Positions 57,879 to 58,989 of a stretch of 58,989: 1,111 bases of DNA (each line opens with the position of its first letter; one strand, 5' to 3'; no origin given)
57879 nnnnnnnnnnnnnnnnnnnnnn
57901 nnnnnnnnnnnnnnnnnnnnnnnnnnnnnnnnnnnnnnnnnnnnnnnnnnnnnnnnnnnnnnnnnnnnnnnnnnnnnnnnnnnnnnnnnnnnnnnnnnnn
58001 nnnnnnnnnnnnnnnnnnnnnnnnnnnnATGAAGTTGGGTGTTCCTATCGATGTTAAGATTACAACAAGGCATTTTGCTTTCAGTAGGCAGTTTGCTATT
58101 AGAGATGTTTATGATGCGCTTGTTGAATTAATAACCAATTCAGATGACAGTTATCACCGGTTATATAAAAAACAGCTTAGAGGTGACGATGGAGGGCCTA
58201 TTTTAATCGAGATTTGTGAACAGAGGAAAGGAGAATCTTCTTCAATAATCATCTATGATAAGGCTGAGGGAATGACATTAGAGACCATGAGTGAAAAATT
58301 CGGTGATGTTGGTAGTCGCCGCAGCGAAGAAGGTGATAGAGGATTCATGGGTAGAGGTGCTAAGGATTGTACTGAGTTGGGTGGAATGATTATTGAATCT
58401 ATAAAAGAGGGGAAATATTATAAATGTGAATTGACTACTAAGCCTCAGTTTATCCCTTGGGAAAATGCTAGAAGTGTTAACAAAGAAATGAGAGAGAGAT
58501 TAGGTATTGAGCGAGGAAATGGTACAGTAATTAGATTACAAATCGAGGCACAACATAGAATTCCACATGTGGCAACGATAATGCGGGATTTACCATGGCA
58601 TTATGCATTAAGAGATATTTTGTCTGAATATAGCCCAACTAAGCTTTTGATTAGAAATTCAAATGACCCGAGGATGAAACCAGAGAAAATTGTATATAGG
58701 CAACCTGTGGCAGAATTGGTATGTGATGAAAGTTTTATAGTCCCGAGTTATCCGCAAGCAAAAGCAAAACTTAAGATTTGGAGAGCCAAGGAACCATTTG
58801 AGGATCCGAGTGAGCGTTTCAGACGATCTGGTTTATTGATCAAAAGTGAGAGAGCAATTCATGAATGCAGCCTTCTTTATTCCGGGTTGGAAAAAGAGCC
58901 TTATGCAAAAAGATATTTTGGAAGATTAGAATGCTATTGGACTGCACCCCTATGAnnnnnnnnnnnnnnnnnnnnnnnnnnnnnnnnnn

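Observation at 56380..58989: Low-GC three-gene island (excisionase-type HTH fusion, unknown protein, GHKL ATPase): candidate mobile or defence module cut by the window edge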

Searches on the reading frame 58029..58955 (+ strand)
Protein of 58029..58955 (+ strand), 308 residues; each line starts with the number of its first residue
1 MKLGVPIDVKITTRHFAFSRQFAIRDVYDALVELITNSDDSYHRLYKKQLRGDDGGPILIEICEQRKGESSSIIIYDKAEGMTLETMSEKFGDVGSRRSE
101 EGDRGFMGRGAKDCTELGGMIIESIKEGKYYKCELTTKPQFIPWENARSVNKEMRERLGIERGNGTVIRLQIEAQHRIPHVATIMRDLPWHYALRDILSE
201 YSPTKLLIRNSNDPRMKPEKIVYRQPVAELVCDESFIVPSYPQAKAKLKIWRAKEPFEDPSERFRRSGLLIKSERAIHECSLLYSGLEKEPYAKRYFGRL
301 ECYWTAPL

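Call 5: search_protein_families(library=pfam, proteins=[window:58029-58955:+], max_evalue=0.1)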
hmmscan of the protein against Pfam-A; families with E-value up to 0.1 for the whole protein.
window:58029-58955:+ (308 aa): 2 families
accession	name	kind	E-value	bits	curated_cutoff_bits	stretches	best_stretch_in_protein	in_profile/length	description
PF13589.12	HATPase_c_3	-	0.00052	20.5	25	1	29-135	5-103/137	Histidine kinase-, DNA gyrase B-, and HSP90-like ATPase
PF02518.31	HATPase_c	-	0.0075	17.1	26.4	1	26-127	5-97/111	Histidine kinase-, DNA gyrase B-, and HSP90-like ATPase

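Call 6: search_protein_families(library=padloc, proteins=[window:58029-58955:+], max_evalue=0.1)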
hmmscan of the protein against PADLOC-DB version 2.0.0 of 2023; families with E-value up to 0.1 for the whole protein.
window:58029-58955:+ (308 aa): 0 families

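Call 7: search_protein_families(library=ncbifam, proteins=[window:58029-58955:+], max_evalue=0.1)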
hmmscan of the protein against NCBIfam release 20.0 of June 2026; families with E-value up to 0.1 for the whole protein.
window:58029-58955:+ (308 aa): 1 family
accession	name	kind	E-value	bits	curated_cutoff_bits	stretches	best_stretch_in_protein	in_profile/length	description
NF050001.1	restrict_BbrUII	equivalog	0.025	13.1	550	1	69-108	47-94/659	BbrUII/HgiDII family restriction enzyme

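Call 8: search_protein_families(library=phrogs, proteins=[window:58029-58955:+], max_evalue=0.1)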
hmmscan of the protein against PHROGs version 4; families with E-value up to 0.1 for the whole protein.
window:58029-58955:+ (308 aa): 1 family
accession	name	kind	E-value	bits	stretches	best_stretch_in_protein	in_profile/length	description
phrog_6203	-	unknown function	0.0079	15.8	1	61-108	48-97/644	-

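Call 11: find_homologous_proteins(query=window:58029-58955:+)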
Query window:58029-58955:+ (308 aa): 70 proteins with E <= 0.001 among 725 candidates.
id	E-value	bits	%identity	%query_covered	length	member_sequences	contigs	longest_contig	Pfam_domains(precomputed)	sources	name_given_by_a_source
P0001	4.4e-160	550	77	98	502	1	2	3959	-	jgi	-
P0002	4.6e-132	458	65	100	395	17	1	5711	-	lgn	-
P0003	7.1e-127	441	81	76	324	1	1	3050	-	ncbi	-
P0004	2.4e-122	426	61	100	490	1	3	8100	-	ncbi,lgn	-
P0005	3.1e-120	419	60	95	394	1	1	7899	-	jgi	jgi:hypothetical protein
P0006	1.2e-112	394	56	98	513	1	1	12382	-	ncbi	-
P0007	1.8e-110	387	56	98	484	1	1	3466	-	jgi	jgi:hypothetical protein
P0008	3.3e-110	386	55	100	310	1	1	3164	-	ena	-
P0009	3.6e-109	383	56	97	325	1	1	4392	-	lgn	-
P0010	1.7e-106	374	63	87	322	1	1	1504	-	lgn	-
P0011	4.6e-105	369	59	92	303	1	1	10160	-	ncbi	-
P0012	9.8e-105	368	55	99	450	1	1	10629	-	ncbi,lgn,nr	ncbi:MAG: hypothetical protein KKC39_01030 [Candidatus Omnitrophica bacterium]|nr:hypothetical prote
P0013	2.4e-97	344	67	75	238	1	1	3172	-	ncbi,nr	ncbi:MAG: hypothetical protein J7M30_11690 [Deltaproteobacteria bacterium]|nr:hypothetical protein [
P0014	6.4e-97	342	50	99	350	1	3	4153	-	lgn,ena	-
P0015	1.6e-95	338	62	79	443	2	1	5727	-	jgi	-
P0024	5.1e-85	303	46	99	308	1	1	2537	-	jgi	jgi:hypothetical protein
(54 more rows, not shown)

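Call 13: find_encoding_contigs(protein=P0006, flank=10000, max_places=3)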
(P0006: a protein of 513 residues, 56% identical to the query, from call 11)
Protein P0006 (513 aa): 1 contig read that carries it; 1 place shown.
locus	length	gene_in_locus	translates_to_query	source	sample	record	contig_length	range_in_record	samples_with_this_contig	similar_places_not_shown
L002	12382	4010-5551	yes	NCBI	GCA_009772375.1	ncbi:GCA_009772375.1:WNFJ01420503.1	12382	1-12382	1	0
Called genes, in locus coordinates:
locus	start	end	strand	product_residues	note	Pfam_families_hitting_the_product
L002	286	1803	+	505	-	-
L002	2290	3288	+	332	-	PF01555:N6_N4_Mtase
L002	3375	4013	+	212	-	-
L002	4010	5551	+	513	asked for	-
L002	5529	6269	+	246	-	-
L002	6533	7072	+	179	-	PF01337:Barstar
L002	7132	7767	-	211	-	-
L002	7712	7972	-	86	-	-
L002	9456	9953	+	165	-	-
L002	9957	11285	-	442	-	-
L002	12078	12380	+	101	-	?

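Call 14: find_encoding_contigs(protein=P0012, flank=10000, max_places=3)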
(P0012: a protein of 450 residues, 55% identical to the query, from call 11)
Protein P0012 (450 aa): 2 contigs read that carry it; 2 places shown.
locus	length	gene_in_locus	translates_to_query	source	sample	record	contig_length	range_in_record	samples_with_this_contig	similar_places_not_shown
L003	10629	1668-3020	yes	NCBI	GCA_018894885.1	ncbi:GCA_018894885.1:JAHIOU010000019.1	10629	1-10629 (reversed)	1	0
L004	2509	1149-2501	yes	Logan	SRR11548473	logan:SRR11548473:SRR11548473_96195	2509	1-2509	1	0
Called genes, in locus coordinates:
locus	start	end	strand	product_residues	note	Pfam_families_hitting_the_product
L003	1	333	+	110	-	PF01936:NYN (weak)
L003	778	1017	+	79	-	-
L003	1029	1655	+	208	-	-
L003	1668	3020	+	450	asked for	-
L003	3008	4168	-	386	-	PF13683:rve_3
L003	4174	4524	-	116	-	-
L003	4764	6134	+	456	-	PF13589:HATPase_c_3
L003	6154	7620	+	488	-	PF04545:Sigma70_r4 (faint), PF13384:HTH_23 (faint), PF13518:HTH_28 (faint), PF02082:Rrf2 (faint)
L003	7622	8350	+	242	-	-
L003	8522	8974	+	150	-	-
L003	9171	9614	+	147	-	PF20815:GIY_YIG_2 (weak)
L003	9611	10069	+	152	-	-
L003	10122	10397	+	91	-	-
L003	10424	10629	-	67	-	?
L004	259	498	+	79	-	-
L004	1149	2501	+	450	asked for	-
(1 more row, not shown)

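Call 24: find_related_loci(query=A1, collection=genome_contigs, flank=10000)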
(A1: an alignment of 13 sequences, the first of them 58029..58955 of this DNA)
Query A1 (308 aa) in genome_contigs; peptide patterns used: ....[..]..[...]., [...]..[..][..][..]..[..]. (x = any residue, [..] = any of these).
295 stretches matched a pattern; 244 encode a relative of the query (tblastn E <= 1e-3); the best 80 are kept; 80 distinct loci.
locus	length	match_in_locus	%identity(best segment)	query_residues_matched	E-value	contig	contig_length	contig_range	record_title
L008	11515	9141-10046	79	1-302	8e-164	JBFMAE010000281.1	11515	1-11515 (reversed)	MAG: Thermodesulfobacteriota bacterium isolate MAG130 MAG130_281, whole genome shotgun sequence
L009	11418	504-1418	69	1-304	2e-148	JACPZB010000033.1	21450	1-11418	MAG: Deltaproteobacteria bacterium isolate NC_groundwater_878_Pr1_S2p5_43_21 Montesol18_S2p5_coassembly_scaffold_212407,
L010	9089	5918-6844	66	1-308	3e-140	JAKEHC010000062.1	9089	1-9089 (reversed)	MAG: Candidatus Dadabacteria bacterium isolate PMV_6.24 PMV_6.24.k101_352012, whole genome shotgun sequence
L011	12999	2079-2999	60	2-308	1e-129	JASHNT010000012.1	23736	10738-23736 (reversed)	MAG: Bryobacteraceae bacterium isolate JOPF004 JOPF_N14C_contig_33567, whole genome shotgun sequence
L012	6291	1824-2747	62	1-308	3e-129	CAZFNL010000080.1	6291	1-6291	MAG TPA_asm: uncultured Gammaproteobacteria bacterium isolate SRP271791_co1_7 genome assembly, contig: k141_34806, whole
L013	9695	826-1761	64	1-308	8e-136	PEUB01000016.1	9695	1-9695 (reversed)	MAG: Nitrospirae bacterium CG02_land_8_20_14_3_00_41_53 CG02_land_8_20_14_3.00_150_scaffold_4214_c, whole genome shotgun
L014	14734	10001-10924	61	1-308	1e-123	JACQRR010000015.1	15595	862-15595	MAG: Candidatus Roizmanbacteria bacterium isolate NC_groundwater_1364_Ag_S-0.2um_37_64 S_p2_S4_coassembly_k141_342553, w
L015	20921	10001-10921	54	1-308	8e-111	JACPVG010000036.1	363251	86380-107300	MAG: Chloroflexi bacterium isolate NC_groundwater_778_Ag_S2p5_63_23 JBCH_GD18_4_SO25_S179_scaffold_909933, whole genome 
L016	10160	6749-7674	59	1-308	9e-111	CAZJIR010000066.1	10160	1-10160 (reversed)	MAG TPA_asm: uncultured Pirellulales bacterium isolate binchicken_co211_289 genome assembly, contig: NODE_4729_length_10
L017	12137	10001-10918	55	1-308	8e-111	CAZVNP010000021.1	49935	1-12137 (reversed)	MAG TPA_asm: uncultured Lentimicrobiaceae bacterium isolate SRP098346_co1_165 genome assembly, contig: NODE_327_length_4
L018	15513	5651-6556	52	1-304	2e-101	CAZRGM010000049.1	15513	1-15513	MAG TPA_asm: uncultured Eubacteriales bacterium isolate SRP067234_co1_329 genome assembly, contig: k99_67315, whole geno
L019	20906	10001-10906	51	1-304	4e-96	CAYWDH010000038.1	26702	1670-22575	MAG TPA_asm: uncultured Eubacteriales bacterium isolate SRP323688_co1_129 genome assembly, contig: NODE_3146_length_2670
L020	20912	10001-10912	48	1-302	2e-86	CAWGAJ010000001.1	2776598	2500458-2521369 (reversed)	MAG: Pirellulales bacterium isolate MFD04408.bin.2.31 genome assembly, contig: contig_23429, whole genome shotgun sequen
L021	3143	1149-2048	46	1-308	3e-85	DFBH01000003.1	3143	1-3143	MAG TPA_asm: Candidatus Oleimmundimicrobium americanum isolate UBA3085 UBA3085_contig_171462, whole genome shotgun seque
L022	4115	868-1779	46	1-302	8e-83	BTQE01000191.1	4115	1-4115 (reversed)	MAG: Rhodothermia bacterium BMS9Abin05 DNA, NODE_10493_length_4115, whole genome shotgun sequence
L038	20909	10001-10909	52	1-308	3e-96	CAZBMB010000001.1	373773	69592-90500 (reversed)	MAG TPA_asm: uncultured Dehalococcoidaceae bacterium isolate binchicken_co178_264 genome assembly, contig: NODE_29_lengt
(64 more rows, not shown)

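Call 30: search_protein_families(library=pfam, proteins=[L008:9123-11399:+, L008:7424-8488:+, L008:8497-9126:+, L012:949-1185:+, L020:8708-9334:+, L014:9995-12247:+, L038:10001-12253:+], max_evalue=0.1)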
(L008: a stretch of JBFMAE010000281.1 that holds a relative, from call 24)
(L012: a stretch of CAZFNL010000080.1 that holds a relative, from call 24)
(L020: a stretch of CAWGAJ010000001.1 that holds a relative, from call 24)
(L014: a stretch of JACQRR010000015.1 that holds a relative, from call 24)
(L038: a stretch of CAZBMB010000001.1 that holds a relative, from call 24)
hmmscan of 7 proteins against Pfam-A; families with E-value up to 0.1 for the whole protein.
L008:9123-11399:+ (758 aa): 2 families
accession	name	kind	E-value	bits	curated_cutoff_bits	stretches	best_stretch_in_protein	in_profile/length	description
PF12167.14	Arm-DNA-bind_2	-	0.0015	18.9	22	1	484-532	7-56/65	Arm DNA-binding domain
PF13589.12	HATPase_c_3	-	0.02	15.3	25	1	36-141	6-103/137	Histidine kinase-, DNA gyrase B-, and HSP90-like ATPase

L008:7424-8488:+ (354 aa): 0 families

L008:8497-9126:+ (209 aa): 0 families

L012:949-1185:+ (78 aa): 3 families
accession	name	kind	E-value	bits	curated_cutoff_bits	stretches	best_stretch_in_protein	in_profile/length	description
PF06424.17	PRP1_N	-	0.01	16.7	22.4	1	35-68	61-94/144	PRP1 splicing factor, N-terminal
PF22175.2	Ogg-HhH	-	0.042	13.8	27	1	31-76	39-84/173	8-oxoguanine DNA glycosylase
PF01904.24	DUF72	-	0.098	13.1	25.3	1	22-70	150-198/217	Protein of unknown function DUF72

L020:8708-9334:+ (208 aa): 0 families

L014:9995-12247:+ (750 aa): 2 families
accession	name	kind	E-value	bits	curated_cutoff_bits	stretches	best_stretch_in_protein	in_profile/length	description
PF13589.12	HATPase_c_3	-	0.013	16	25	1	33-140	7-106/137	Histidine kinase-, DNA gyrase B-, and HSP90-like ATPase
PF12167.14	Arm-DNA-bind_2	-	0.028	14.9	22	1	480-528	7-56/65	Arm DNA-binding domain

L038:10001-12253:+ (750 aa): 1 family
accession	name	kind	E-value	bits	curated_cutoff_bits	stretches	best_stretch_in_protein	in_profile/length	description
PF13589.12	HATPase_c_3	-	0.0003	21.2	25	1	29-125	5-94/137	Histidine kinase-, DNA gyrase B-, and HSP90-like ATPase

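Call 31: search_protein_families(library=padloc, proteins=[L008:9123-11399:+, L008:7424-8488:+, L008:8497-9126:+, L012:949-1185:+, L020:8708-9334:+, L014:9995-12247:+, L038:10001-12253:+], max_evalue=0.1)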
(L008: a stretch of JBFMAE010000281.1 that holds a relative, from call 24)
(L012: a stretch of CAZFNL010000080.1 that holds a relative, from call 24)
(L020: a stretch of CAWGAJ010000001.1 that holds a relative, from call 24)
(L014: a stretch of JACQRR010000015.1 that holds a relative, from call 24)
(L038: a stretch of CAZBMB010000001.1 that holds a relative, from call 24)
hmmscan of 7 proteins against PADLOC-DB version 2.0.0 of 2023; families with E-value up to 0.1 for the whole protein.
L008:9123-11399:+ (758 aa): 0 families

L008:7424-8488:+ (354 aa): 0 families

L008:8497-9126:+ (209 aa): 0 families

L012:949-1185:+ (78 aa): 0 families

L020:8708-9334:+ (208 aa): 1 family
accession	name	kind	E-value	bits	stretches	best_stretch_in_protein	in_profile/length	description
PDLC01928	CARF7--CARF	-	0.032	11.7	1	139-191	213-263/278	-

L014:9995-12247:+ (750 aa): 0 families

L038:10001-12253:+ (750 aa): 0 families

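Call 32: search_protein_families(library=ncbifam, proteins=[L008:9123-11399:+, L008:7424-8488:+, L008:8497-9126:+, L012:949-1185:+, L020:8708-9334:+, L014:9995-12247:+, L038:10001-12253:+], max_evalue=0.1)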
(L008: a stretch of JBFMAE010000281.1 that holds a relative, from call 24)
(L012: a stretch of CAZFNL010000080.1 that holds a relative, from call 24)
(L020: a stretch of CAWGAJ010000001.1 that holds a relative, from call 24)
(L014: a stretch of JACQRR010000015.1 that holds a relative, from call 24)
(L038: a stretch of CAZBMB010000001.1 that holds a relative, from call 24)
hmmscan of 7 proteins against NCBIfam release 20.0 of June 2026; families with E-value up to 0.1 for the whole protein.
L008:9123-11399:+ (758 aa): 1 family
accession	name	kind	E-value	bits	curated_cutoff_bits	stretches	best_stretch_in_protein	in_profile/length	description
NF040570.1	guided_TnpB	subfamily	0.026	13.8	100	1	315-417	30-96/389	RNA-guided endonuclease TnpB family protein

L008:7424-8488:+ (354 aa): 0 families

L008:8497-9126:+ (209 aa): 0 families

L012:949-1185:+ (78 aa): 0 families

L020:8708-9334:+ (208 aa): 1 family
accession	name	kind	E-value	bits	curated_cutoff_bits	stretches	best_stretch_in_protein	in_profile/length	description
NF008957.0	PRK12300.1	subfamily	0.017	13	677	1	33-163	797-923/946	leucine--tRNA ligase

L014:9995-12247:+ (750 aa): 0 families

L038:10001-12253:+ (750 aa): 0 families

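Call 45: search_solved_structures(query=A2, max_evalue=1, show_alignments=2)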
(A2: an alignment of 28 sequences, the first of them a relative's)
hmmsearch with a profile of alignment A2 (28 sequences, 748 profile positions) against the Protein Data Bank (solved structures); distinct sequences matched with E-value up to 1: 44.
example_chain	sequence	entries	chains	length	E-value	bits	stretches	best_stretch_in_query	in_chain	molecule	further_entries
7c04_A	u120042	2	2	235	0.0052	18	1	34-103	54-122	Heat shock protein 75 kDa, mitochondrial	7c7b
5f3k_A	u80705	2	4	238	0.0053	18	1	34-103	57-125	Heat shock protein 75 kDa, mitochondrial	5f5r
7u8u_A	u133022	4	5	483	0.016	16.4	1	35-103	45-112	Heat shock protein 75 kDa, mitochondrial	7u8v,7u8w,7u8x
5hph_A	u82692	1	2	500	0.017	16.3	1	35-103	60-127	Heat shock protein 75 kDa, mitochondrial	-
4z1f_A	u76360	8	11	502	0.017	16.3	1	35-103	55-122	Heat shock protein 75 kDa, mitochondrial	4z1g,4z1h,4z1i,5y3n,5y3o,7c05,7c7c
7ulk_A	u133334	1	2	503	0.017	16.3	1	35-103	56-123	Heat shock protein 75 kDa, mitochondrial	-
7kck_A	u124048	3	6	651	0.023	15.9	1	35-103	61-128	Heat shock protein 75 kDa, mitochondrial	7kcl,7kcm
2qf6_A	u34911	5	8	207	0.029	15.6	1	34-180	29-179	Heat shock protein HSP 90-alpha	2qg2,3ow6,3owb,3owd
2k5b_A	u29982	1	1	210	0.029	15.5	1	34-180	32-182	Heat shock protein HSP 90-alpha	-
6xg6_A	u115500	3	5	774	0.03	15.5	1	35-103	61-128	Heat shock protein 75 kDa, mitochondrial, Fibronectin binding protein fusion | Heat shock protein 75 kDa, mitochondrial, SpyCatcher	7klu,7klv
5lq9_A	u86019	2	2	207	0.03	15.5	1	34-180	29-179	Heat shock protein HSP 90-alpha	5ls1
2qfo_A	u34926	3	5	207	0.03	15.5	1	34-180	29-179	Heat shock protein HSP 90-alpha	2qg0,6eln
5lr1_A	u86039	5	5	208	0.03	15.5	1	34-180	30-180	Heat shock protein HSP 90-alpha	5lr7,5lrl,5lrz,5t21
5j20_A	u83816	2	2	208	0.03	15.5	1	34-180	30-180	Heat shock protein HSP 90-alpha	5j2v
4lwe_A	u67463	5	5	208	0.031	15.5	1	34-180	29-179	Heat shock protein HSP 90-alpha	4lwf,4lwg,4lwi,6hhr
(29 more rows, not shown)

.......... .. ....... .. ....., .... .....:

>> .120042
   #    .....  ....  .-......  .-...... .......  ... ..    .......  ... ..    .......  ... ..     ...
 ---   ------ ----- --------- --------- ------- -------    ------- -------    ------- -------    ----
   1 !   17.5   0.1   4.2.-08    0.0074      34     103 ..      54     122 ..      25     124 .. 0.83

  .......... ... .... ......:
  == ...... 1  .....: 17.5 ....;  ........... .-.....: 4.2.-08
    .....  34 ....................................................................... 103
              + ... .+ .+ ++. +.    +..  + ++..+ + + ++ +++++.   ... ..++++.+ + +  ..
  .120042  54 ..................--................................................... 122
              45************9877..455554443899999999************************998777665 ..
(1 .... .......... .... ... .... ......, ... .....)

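Call 59: predict_structure(alignment_id=A2)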
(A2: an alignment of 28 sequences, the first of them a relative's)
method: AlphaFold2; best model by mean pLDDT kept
length: 758 residues; sequences in the alignment: 28
mean_pLDDT: 84.2   pTM: 0.56
mean pLDDT of the five models: 84.2, 84.1, 83.3, 82.9, 82.2
residues with pLDDT >= 90: 313; 70-90: 354; 50-70: 67; < 50: 24
segments of 3 or more residues with pLDDT < 50: 1-4, 407-422
pLDDT, mean of each block of 10 residues (from residue 1): 62 75 74 91 92 91 94 85 92 80 67 67 93 95 90 92 90 93 90 93 93 92 92 94 95 96 87 93 89 84 96 89 90 84 83 95 93 74 88 88 58 38 67 78 85 81 91 81 81 90 87 85 74 88 80 89 89 88 86 88 80 91 88 66 83 80 90 86 89 93 83 57 60 79 89 79
secondary structure, 60 per line:
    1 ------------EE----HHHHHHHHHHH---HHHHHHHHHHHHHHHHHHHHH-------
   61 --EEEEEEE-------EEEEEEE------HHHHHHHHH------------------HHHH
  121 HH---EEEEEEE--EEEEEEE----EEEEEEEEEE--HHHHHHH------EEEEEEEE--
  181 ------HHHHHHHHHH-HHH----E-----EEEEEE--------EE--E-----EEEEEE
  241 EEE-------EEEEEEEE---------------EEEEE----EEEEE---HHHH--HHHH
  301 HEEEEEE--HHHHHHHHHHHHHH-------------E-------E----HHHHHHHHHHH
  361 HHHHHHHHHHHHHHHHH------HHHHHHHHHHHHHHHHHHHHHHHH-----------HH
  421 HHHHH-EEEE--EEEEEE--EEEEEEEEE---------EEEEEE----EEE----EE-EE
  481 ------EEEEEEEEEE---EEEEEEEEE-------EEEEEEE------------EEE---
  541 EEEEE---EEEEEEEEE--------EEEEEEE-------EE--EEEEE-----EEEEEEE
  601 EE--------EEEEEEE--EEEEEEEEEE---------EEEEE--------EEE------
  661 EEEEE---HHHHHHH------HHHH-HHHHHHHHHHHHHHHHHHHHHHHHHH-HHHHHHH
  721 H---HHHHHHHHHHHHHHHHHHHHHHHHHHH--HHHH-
elements in order (helices of 4 or more, strands of 3 or more residues): H19-29 H33-53 E63-69 E77-83 H90-98 H117-122 E126-132 E135-141 E146-155 H158-164 E171-178 H187-196 E211-216 E235-243 E251-258 E274-278 E283-287 H291-294 H297-301 E302-307 H310-323 H350-377 H384-407 H419-425 E427-430 E433-438 E441-449 E459-464 E469-471 E487-496 E500-508 E516-522 E535-537 E541-545 E549-557 E566-572 E584-588 E594-602 E611-617 E620-629 E639-643 E652-654 E661-665 H669-675 H682-685 H687-712 H714-721 H725-751 H754-757

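Call 65: fold_search(model_id=the predicted structure, library=pdb)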
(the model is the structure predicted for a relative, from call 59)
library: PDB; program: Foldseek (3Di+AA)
matches with E <= 10: 1970; with E <= 0.001: 1277
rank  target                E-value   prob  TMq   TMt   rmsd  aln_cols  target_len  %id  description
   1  1y4s_A                9.7e-11  1.00  0.21  0.31  16.8       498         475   12  Conformation rearrangement of heat shock protein 90 upon ADP binding (released 2005-04-19)
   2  1y4u_B                4.8e-10  1.00  0.21  0.31  16.9       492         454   14  Conformation rearrangement of heat shock protein 90 upon ADP binding (released 2005-04-19)
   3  4ipe_A                7.4e-10  1.00  0.29  0.36  16.7       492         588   12  Crystal structure of mitochondrial Hsp90 (TRAP1) with AMPPNP (released 2014-01-22)
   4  9a54_A                1.1e-09  1.00  0.24  0.28  15.4       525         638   13  Integrative model of GYRB-GYRA by crosslinking MS and deep learning (released 2024-09-18)
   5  1y4u_A                1.3e-09  1.00  0.23  0.33  16.9       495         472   13  Conformation rearrangement of heat shock protein 90 upon ADP binding (released 2005-04-19)
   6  5tth_A                3.1e-09  1.00  0.30  0.33  17.2       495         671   11  Heterodimeric SpyCatcher/SpyTag-fused zebrafish TRAP1 in ATP/ADP-hybrid state (released 2017-08-23)
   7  9a68_B                3.6e-09  1.00  0.28  0.32  10.2       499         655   12  Integrative model of PARC-PARE by crosslinking MS and deep learning (released 2024-09-18)
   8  6d14_A                3.8e-09  1.00  0.29  0.36  17.3       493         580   12  Zebrafish TRAP1 bound to AMPPNP and calcium in the asymmetric closed state (released 2018-04-25)
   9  4wub                  4.0e-09  1.00  0.26  0.47  11.0       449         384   10  N-terminal 43 kDa fragment of the E. coli DNA gyrase B subunit grown from 100 mM KCl condition (released 2015-04-08)
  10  3zm7_A                4.3e-09  1.00  0.24  0.45  11.6       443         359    9  CRYSTAL STRUCTURE OF THE ATPASE REGION OF Mycobacterium tuberculosis GyrB WITH AMPPCP (released 2013-09-18)
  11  6mw7_B                4.5e-09  1.00  0.26  0.38   8.7       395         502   14  Crystal structure of ATPase module of SMCHD1 bound to ATP (released 2019-09-11)
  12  3zkd_F                4.8e-09  1.00  0.29  0.52   7.3       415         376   11  CRYSTAL STRUCTURE OF THE ATPASE REGION OF Mycobacterium tuberculosis GyrB WITH AMPPNP (released 2013-09-18)
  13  4pu9                  5.0e-09  1.00  0.28  0.52   7.4       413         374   10  E. coli GyrB 43-kDa N-terminal fragment in complex with ADP-BeF3 (released 2014-09-24)
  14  3zkb_O                6.3e-09  1.00  0.27  0.47  11.8       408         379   10  CRYSTAL STRUCTURE OF THE ATPASE REGION OF Mycobacterium tuberculosis GyrB WITH AMPPNP (released 2013-09-18)
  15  6mw7_A                6.6e-09  1.00  0.27  0.38   6.7       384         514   12  Crystal structure of ATPase module of SMCHD1 bound to ATP (released 2019-09-11)
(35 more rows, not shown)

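Call 70: search_protein_families(library=pfam, alignment_id=A4, max_evalue=0.00001)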
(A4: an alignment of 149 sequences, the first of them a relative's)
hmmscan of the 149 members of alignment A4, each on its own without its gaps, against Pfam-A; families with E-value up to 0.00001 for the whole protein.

A. member 1, L002:2254-3288:+ (344 aa): 1 family
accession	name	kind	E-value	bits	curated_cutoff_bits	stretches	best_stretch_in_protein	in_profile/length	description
PF01555.25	N6_N4_Mtase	-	1.7e-29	103.8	26.7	1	52-273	1-213/221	DNA methylase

B. families by the number of members that match (of 149 scanned): 135 families (the first 25 are shown)
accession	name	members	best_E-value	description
PF01555.25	N6_N4_Mtase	3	5.3e-44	DNA methylase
PF01850.27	PIN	3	7.6e-22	PIN domain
PF02661.23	Fic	3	1.2e-21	Fic/DOC family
PF09903.14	DUF2130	2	6.9e-71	Uncharacterized protein conserved in bacteria (DUF2130)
PF22837.1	M_Eco57I_C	2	1.1e-20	Type II methyltransferase M.Eco57I, C-terminal domain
PF16576.10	HlyD_D23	2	1.2e-18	Barrel-sandwich domain of CusB or HlyD membrane-fusion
PF02384.22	N6_Mtase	2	2.1e-14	N-6 DNA Methylase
PF07508.19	Recombinase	2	3e-11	Recombinase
PF13437.12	HlyD_3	2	4.8e-11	HlyD family secretion protein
PF13191.12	AAA_16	2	1.8e-09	AAA ATPase domain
PF00437.27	T2SSE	1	1.1e-114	Type II/IV secretion system protein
PF00425.24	Chorismate_bind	1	1.4e-93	chorismate binding enzyme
PF00198.28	2-oxoacid_dh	1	6.4e-76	2-oxoacid dehydrogenases acyltransferase (catalytic domain)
PF05496.18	RuvB_N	1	1.7e-70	Holliday junction DNA helicase RuvB P-loop domain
PF02601.20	Exonuc_VII_L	1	2.2e-58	Exonuclease VII, large subunit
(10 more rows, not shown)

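Call 72: search_dna_similar(query=L008:9123-11399:+, collection=plasmids, mode=protein, max_evalue=0.001, max_rows=15)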
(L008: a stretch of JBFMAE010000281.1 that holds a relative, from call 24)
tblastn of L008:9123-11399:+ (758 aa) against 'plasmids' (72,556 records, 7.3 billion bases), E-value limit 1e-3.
No match.

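Call 73: search_dna_similar(query=L008:9123-11399:+, collection=phages, mode=protein, max_evalue=0.001, max_rows=15)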
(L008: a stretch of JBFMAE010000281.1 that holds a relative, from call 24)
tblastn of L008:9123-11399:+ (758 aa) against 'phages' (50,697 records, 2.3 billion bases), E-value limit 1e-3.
No match.

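Call 74: find_related_loci(query=A2, collection=viral_contigs, flank=8000)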
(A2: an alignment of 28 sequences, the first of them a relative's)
Query A2 (758 aa) in viral_contigs; peptide patterns used: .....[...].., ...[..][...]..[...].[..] (x = any residue, [..] = any of these).
31 stretches matched a pattern; 11 encode a relative of the query (tblastn E <= 1e-3); 11 distinct loci.
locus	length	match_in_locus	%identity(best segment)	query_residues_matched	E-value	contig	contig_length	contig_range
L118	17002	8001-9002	34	15-369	9e-57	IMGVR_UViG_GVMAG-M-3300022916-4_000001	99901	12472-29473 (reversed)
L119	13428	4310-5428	30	15-401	5e-44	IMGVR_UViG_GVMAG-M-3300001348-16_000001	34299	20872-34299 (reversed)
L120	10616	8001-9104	30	15-401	2e-41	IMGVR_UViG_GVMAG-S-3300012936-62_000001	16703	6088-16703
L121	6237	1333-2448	31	15-410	1e-41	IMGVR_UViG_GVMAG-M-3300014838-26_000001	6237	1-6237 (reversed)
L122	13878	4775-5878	31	15-401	8e-41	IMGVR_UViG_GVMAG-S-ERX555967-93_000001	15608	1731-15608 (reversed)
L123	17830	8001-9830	29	22-746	2e-32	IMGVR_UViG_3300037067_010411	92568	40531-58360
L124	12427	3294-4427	27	17-373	4e-32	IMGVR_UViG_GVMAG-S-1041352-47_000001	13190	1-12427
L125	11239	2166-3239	29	14-372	4e-31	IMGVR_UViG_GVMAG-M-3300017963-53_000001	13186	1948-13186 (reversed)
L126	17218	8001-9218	24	32-452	3e-15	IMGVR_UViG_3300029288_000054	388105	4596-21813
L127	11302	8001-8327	40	15-134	7e-15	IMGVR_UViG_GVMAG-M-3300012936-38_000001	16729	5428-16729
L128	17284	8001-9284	26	30-461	5e-26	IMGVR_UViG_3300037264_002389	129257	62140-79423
